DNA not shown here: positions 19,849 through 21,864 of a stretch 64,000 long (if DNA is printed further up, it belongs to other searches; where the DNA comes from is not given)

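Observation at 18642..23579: Compact cluster of unrecognisable genes: tandem paralogue pair divergent from a membrane-protein / 571-aa / split-TIM-barrel operon, next to a TrmB regulator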

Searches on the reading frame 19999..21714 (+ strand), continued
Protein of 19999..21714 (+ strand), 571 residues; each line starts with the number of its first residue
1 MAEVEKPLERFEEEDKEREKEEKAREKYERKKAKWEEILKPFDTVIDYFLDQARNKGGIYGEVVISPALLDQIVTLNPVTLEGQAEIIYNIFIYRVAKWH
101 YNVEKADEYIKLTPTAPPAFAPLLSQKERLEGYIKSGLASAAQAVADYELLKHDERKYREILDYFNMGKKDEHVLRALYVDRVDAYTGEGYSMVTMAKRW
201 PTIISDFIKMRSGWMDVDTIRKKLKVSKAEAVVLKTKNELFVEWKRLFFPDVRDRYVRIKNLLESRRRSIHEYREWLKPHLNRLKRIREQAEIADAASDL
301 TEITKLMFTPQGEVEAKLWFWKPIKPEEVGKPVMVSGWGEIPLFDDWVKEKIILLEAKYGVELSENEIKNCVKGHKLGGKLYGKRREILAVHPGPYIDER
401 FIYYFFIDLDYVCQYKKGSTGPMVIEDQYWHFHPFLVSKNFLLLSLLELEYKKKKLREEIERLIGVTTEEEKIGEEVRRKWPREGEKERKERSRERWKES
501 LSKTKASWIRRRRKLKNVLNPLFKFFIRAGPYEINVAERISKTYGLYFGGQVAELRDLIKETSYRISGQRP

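Call 89: search_protein_families(library=ncbifam, proteins=[L001:11543-12754:+, L086:11181-12593:+, L087:11070-12431:+, L086:9263-11116:+, L087:9292-11013:+, L086:8001-9230:+, L087:8001-9281:+], max_evalue=0.1)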
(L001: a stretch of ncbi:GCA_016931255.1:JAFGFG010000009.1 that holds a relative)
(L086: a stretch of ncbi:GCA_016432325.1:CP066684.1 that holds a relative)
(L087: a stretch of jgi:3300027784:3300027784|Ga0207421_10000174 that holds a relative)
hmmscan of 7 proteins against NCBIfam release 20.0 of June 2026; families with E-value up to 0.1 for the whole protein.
L001:11543-12754:+ (403 aa): 7 families
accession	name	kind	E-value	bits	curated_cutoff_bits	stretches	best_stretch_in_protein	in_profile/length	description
NF051895.1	anti_phage_HalB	equivalog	4.6e-06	26.4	190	1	68-96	2-30/211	anti-phage Hailong system nucleotidyltransferase HalB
NF012212.1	ANT_9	subfamily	2.8e-05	23.5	340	1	60-123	16-76/249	aminoglycoside nucleotidyltransferase ANT(9)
NF047752.1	MntA_antitoxin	equivalog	3.2e-05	23.8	60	1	65-111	7-50/106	type VII toxin-antitoxin system MntA family adenylyltransferase antitoxin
NF033061.1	ANT_4p_I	equivalog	0.00029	20.5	350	1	43-100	8-65/253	ANT(4')-I family aminoglycoside nucleotidyltransferase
NF010309.0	PRK13746.1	subfamily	0.0064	15.8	193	1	55-116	17-76/263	aminoglycoside adenylyltransferase family protein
TIGR02182.1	GRXB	equivalog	0.023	14.5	186.65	1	238-307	95-166/209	GrxB family glutaredoxin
NF012157.0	ANT_3pp_I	equivalog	0.087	12.1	375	0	55-116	11-70/256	AadA family aminoglycoside 3''-O-nucleotidyltransferase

L086:11181-12593:+ (470 aa): 5 families
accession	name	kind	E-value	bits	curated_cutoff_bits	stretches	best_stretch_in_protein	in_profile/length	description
NF047752.1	MntA_antitoxin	equivalog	3.8e-05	23.5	60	1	63-103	7-44/106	type VII toxin-antitoxin system MntA family adenylyltransferase antitoxin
NF033061.1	ANT_4p_I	equivalog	0.00039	20.1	350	1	40-107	7-74/253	ANT(4')-I family aminoglycoside nucleotidyltransferase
NF000181.1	ANT_4p_Ia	exception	0.00092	18.7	500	1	40-157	8-115/253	aminoglycoside O-nucleotidyltransferase ANT(4')-Ia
NF012212.1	ANT_9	subfamily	0.0021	17.4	340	1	45-98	6-56/249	aminoglycoside nucleotidyltransferase ANT(9)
NF010309.0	PRK13746.1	subfamily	0.011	15.1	193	1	55-96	20-61/263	aminoglycoside adenylyltransferase family protein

L087:11070-12431:+ (453 aa): 4 families
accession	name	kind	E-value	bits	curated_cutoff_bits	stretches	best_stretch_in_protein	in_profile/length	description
NF047752.1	MntA_antitoxin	equivalog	0.00077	19.3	60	1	60-110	6-53/106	type VII toxin-antitoxin system MntA family adenylyltransferase antitoxin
NF033061.1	ANT_4p_I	equivalog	0.0027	17.3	350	1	37-95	6-64/253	ANT(4')-I family aminoglycoside nucleotidyltransferase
NF002895.0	PRK03381.1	equivalog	0.018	13.2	631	1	39-93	33-90/782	[protein-PII] uridylyltransferase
NF038057.1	macrolide_MphL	exception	0.053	12.8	612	0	269-376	37-144/298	macrolide 2'-phosphotransferase MphL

L086:9263-11116:+ (617 aa): 12 families
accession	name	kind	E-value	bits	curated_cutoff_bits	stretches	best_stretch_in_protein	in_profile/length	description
NF041212.1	Uxx_star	subfamily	7e-08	32.6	66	1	7-65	4-63/70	Uxx-star family glutaredoxin-like (seleno)protein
TIGR02181.1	GRX_bact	equivalog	5.5e-07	29.7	90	1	14-78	12-76/80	glutaredoxin 3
TIGR02196.1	GlrX_YruB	hypoth_equivalog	1.7e-05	25.2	88.55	1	4-65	2-63/74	glutaredoxin-like protein, YruB-family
NF041211.1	gluta_UXX_star_2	equivalog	0.00039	20.3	100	1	12-67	10-65/71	UXX-star (seleno)protein family 2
NF007923.0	PRK10638.1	equivalog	0.00074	19.5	129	1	1-68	1-68/83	glutaredoxin 3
NF047338.1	gluta_UXX_star_3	exception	0.0019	18.2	97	1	16-62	14-60/70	UXX-star (seleno)protein family 3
TIGR02189.1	GlrX-like_plant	paralog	0.0028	17.6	93.8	1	13-71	20-80/99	glutaredoxin-like family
TIGR02194.1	GlrX_NrdH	subfamily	0.0061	16.8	85.75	1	4-63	1-60/72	glutaredoxin-like protein NrdH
NF041277.1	coba_remo_CbiR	equivalog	0.012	15.2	105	1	156-226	41-111/249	cobamide remodeling phosphodiesterase CbiR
TIGR02190.1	GlrX-dom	hypoth_equivalog_domain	0.025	14.5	99.3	1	16-69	23-74/79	glutaredoxin-family domain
NF045501.1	HUGP_GUXX-star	exception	0.031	13.8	325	1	16-63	180-227/236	HUGP/GUXX-star fusion selenoprotein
NF041114.2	gluta_UXX_star_1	equivalog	0.067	13.4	72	0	23-65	21-63/70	UXX-star selenoprotein family 1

L087:9292-11013:+ (573 aa): 5 families
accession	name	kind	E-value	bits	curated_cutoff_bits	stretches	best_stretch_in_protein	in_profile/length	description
NF041277.1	coba_remo_CbiR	equivalog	7.7e-07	28.9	105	2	37-127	13-107/249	cobamide remodeling phosphodiesterase CbiR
TIGR03234.1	OH-pyruv-isom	equivalog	0.00091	18.6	353.45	1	352-475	130-241/254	hydroxypyruvate isomerase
NF042425.1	Amuc_1099_fam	equivalog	0.0059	16.2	50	1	147-195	71-119/321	Amuc_1099 family pilus-like system protein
NF002198.0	PRK01060.1-3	equivalog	0.006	16.2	244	0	41-126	14-99/253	deoxyribonuclease IV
NF043033.1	OxoTetrIsom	equivalog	0.019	14.7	325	1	352-479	127-242/251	2-oxo-tetronate isomerase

L086:8001-9230:+ (409 aa): 2 families
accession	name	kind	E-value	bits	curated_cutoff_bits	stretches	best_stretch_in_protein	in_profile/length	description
NF043054.1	T4SS_Ceg19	equivalog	0.011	15.3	300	1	82-208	25-155/248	Dot/Icm T4SS effector Ceg19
NF012000.0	PRK15456.1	equivalog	0.091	12.8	189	0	44-107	18-78/142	universal stress protein UspG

L087:8001-9281:+ (426 aa): 0 families

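Call 95: find_related_loci(query=A1, collection=viral_contigs, flank=6000)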
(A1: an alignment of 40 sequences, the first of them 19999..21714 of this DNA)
Query A1 (571 aa) in viral_contigs; peptide patterns used: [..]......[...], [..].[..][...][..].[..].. (x = any residue, [..] = any of these).
65 stretches matched a pattern, but none encodes a relative of the query by tblastn (E <= 1e-3).

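Call 97: find_encoding_contigs(protein=P0474, flank=7000, max_places=1)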
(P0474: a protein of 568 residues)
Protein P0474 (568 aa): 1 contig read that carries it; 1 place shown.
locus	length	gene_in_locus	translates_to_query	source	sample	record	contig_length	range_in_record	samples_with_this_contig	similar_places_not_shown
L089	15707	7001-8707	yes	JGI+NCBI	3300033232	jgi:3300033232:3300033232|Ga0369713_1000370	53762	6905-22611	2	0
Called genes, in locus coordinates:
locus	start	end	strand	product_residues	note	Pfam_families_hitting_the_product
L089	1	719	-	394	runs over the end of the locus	PF02005:TRM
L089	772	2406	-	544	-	PF01909:NTP_transf_2, PF18765:Polbeta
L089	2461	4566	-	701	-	-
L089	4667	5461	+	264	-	-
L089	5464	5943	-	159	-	-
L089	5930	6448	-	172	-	-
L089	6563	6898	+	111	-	-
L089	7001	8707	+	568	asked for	-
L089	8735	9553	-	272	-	PF00730:HhH-GPD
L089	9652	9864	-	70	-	-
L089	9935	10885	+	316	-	PF11139:SfLAP (weak)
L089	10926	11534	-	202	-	-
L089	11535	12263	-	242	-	-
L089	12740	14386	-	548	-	PF01336:tRNA_anti-codon, PF01368:DHH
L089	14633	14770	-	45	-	-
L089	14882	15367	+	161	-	PF00583:Acetyltransf_1, PF13673:Acetyltransf_10, PF13508:Acetyltransf_7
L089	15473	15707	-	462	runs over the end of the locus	PF02163:Peptidase_M50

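Call 98: find_encoding_contigs(protein=P0477, flank=7000, max_places=1)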
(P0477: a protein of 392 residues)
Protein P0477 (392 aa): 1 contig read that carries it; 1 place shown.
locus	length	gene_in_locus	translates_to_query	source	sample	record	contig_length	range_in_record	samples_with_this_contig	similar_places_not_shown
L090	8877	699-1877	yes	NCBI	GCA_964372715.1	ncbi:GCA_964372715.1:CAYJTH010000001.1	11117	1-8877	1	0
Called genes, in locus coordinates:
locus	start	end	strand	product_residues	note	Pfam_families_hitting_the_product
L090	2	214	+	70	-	?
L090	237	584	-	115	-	-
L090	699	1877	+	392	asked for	-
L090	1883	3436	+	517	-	PF01261:AP_endonuc_2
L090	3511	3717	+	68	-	PF04014:MazE_antitoxin (weak)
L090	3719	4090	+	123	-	PF01850:PIN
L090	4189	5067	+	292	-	PF01478:Peptidase_A24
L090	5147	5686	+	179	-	PF01909:NTP_transf_2, PF18765:Polbeta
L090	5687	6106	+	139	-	PF05168:HEPN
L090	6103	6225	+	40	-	-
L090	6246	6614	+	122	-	PF05168:HEPN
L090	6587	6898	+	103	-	PF01909:NTP_transf_2, PF18765:Polbeta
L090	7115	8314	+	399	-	PF01637:ATPase_2 (faint), PF13173:AAA_14, PF13635:DUF4143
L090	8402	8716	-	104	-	-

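Call 99: find_encoding_contigs(protein=P0498, flank=7000, max_places=1)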
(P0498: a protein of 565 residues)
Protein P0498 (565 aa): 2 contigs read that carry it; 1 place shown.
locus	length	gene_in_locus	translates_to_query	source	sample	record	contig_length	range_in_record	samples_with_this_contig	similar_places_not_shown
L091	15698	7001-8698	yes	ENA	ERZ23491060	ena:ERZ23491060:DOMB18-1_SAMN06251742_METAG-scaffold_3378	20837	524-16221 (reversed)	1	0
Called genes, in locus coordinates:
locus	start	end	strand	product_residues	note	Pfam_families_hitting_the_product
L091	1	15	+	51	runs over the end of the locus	PF03911:Sec61_beta (weak)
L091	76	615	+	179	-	PF00857:Isochorismatase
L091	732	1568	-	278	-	PF13495:Phage_int_SAM_4, PF00589:Phage_integrase, PF22823:MrpR_C_cat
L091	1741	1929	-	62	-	-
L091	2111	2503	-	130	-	-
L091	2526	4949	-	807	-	PF02878:PGM_PMM_I (weak)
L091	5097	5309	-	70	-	PF06973:DUF1297 (weak)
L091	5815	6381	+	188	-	-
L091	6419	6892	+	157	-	-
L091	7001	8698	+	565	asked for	-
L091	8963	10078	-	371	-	PF00579:tRNA-synt_1b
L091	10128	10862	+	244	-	PF01145:Band_7, PF13421:Band_7_1 (faint)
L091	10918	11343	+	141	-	-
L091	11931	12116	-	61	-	-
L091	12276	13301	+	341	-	PF01594:AI-2E_transport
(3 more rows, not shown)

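Call 101: search_solved_structures(query=L001:11543-12754:+, max_evalue=1)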
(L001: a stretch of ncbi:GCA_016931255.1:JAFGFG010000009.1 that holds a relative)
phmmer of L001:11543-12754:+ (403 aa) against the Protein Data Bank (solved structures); distinct sequences matched with E-value up to 1: 5.
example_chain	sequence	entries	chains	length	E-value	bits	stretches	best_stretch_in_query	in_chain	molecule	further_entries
3rio_A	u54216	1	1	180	0.075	15.3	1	64-185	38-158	PtsGHI operon antiterminator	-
6dzi_8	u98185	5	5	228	0.31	13.3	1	271-395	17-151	30S ribosomal protein S2 | Small ribosomal subunit protein uS2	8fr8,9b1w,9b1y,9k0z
5o5j_V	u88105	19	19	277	0.49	12.6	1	271-395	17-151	30S ribosomal protein S2 | Small ribosomal subunit protein uS2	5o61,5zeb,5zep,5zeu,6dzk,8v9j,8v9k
9xbd_E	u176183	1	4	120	0.5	12.6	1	47-151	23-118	Nucleotidyltransferase domain-containing protein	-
1wot_A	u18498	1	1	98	0.8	11.9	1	56-97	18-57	PUTATIVE MINIMAL NUCLEOTIDYLTRANSFERASE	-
